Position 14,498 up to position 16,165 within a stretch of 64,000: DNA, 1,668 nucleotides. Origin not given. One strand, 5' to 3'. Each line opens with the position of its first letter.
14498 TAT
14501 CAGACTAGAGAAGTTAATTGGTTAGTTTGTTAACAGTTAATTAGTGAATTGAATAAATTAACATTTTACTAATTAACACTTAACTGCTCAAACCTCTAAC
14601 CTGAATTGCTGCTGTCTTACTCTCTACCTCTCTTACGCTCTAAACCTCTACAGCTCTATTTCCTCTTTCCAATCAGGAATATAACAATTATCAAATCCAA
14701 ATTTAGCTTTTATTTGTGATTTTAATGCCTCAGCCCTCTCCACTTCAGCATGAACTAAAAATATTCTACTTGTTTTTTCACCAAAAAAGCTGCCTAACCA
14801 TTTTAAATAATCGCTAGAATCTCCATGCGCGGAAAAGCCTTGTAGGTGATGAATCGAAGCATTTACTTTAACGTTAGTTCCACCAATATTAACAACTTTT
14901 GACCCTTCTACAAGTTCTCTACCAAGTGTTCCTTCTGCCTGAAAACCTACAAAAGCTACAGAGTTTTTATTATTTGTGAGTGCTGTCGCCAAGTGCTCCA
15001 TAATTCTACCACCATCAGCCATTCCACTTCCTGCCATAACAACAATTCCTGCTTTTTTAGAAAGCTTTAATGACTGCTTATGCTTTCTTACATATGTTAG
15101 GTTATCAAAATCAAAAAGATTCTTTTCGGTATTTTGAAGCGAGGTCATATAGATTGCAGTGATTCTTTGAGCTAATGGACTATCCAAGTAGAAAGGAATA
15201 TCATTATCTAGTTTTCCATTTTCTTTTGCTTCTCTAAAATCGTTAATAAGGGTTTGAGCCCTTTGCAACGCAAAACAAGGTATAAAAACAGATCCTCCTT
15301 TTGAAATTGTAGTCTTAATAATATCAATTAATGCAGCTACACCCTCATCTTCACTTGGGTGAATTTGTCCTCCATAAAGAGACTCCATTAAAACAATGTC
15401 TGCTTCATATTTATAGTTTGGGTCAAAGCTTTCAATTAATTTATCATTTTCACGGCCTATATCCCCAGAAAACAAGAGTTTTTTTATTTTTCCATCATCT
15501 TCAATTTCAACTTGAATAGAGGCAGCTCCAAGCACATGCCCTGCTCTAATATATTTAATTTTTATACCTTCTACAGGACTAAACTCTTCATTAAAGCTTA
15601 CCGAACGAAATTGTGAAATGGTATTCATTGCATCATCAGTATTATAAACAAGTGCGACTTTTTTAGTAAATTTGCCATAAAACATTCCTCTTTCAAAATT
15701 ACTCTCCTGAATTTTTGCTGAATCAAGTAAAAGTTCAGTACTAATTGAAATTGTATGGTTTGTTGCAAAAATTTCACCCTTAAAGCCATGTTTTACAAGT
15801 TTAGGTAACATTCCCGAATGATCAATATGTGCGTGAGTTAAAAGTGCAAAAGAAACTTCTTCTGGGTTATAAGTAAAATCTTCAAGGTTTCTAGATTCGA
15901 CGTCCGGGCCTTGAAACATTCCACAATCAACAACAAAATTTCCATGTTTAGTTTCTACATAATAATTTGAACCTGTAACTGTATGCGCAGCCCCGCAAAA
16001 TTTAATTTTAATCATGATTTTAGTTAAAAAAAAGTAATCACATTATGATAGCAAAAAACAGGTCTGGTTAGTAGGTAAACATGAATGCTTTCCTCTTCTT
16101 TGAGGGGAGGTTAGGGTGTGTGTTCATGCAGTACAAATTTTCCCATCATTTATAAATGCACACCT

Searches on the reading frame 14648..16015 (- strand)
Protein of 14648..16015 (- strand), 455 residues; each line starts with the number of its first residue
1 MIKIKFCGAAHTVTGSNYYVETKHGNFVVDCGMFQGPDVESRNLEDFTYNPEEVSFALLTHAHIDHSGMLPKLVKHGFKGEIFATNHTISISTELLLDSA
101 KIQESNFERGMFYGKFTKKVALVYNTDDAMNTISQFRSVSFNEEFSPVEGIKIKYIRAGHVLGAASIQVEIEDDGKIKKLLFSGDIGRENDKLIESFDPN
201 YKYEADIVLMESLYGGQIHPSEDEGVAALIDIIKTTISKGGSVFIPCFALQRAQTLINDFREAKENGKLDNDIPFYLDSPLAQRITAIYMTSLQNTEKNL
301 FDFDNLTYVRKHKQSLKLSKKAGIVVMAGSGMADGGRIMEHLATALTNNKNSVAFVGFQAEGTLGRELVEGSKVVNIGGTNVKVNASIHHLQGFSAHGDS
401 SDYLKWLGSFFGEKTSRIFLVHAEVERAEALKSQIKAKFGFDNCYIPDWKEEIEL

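Call 6: search_protein_families(library=ncbifam, proteins=[window:14648-16015:-], max_evalue=0.00001)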
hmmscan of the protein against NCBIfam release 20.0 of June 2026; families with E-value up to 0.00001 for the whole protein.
window:14648-16015:- (455 aa): 5 families
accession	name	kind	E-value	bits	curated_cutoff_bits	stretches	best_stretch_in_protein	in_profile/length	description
NF045584.1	cas14_MBL_CASP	equivalog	1.2e-111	374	800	1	2-450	1-441/612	type VII CRISPR-associated protein Cas14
TIGR03675.1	arCOG00543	equivalog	7.3e-69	232.6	580.2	1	2-451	175-626/631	beta-CASP ribonuclease aCPSF1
TIGR04122.1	Xnuc_lig_assoc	equivalog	3.9e-13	48.9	325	1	138-265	66-187/326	ligase-associated DNA damage response exonuclease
NF033105.1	bla_subclass_B3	equivalog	1.1e-07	31.5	240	1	16-75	24-83/257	subclass B3 metallo-beta-lactamase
NF040644.1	blaPAM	exception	1.9e-06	27.2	615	1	13-119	55-155/287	PAM family subclass B3 metallo-beta-lactamase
